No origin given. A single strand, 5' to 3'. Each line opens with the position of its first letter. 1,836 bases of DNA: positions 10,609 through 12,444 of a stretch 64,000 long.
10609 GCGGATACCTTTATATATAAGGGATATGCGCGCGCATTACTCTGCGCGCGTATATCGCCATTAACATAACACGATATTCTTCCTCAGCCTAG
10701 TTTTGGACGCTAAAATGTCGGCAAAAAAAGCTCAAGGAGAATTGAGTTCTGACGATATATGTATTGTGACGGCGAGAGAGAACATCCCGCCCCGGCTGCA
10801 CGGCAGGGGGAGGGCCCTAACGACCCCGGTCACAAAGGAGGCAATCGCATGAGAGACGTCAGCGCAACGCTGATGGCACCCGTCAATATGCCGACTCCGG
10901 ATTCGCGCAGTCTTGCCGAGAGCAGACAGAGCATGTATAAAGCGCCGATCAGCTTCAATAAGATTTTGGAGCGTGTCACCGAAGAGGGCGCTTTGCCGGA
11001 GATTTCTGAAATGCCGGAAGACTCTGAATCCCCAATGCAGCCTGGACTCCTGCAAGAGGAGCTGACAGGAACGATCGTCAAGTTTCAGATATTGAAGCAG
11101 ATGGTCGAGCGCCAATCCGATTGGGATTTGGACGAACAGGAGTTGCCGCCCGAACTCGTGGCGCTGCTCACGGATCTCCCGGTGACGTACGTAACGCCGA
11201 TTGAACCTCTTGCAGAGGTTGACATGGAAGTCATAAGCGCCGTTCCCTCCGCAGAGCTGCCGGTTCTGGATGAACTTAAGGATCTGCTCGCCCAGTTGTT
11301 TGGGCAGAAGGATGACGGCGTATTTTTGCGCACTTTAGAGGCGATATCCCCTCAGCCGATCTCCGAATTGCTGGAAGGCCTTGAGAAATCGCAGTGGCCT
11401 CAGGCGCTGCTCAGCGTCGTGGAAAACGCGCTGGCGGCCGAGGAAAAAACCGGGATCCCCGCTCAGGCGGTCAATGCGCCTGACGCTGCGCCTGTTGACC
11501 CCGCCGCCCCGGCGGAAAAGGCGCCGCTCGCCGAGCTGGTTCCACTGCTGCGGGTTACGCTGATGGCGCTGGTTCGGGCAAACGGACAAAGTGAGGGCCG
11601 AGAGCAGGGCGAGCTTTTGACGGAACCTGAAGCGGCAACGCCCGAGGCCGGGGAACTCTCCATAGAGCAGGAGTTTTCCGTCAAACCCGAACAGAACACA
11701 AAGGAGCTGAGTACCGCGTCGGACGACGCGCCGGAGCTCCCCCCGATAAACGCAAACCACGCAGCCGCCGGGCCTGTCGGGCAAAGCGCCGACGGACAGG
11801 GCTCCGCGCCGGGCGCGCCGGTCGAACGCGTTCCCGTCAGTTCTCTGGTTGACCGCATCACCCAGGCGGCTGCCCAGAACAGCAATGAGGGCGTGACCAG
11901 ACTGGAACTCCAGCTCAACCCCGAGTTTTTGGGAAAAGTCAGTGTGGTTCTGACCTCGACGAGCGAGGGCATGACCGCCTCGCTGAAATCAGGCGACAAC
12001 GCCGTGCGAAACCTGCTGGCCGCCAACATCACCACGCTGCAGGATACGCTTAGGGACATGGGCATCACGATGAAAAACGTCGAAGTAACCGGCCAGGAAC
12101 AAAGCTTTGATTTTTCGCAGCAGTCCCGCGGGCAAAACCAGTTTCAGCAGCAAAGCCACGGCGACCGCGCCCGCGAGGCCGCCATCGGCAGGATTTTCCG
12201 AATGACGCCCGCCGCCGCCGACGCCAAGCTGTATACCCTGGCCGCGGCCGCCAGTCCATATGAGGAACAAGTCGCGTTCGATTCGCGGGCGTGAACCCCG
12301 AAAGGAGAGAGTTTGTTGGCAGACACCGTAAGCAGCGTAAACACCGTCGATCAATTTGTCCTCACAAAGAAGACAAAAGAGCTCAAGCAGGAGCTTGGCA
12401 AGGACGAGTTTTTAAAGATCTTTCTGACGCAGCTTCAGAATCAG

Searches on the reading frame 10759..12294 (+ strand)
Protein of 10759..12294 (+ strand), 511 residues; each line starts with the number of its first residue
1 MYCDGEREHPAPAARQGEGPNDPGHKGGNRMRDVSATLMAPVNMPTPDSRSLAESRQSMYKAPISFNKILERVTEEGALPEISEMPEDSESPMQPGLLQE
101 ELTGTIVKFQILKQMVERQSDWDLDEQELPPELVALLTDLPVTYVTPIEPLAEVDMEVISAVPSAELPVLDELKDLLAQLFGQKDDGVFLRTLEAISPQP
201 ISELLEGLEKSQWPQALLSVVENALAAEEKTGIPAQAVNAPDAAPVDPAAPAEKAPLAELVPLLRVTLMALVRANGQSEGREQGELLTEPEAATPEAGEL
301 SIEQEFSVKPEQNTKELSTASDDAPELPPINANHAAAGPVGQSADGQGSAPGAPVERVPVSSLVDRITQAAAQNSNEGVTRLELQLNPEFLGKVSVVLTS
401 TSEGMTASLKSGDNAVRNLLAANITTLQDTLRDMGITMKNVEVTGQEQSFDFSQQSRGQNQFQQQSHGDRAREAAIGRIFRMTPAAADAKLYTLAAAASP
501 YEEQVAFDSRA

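Call 23: search_protein_families(library=pfam, proteins=[window:10759-12294:+], max_evalue=0.001)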
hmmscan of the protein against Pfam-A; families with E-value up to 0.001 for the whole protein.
window:10759-12294:+ (511 aa): 1 family
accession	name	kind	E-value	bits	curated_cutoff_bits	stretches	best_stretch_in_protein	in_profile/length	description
PF02120.21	Flg_hook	-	1.4e-16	60.5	29.8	1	369-449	2-82/85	Flagellar hook-length control protein FliK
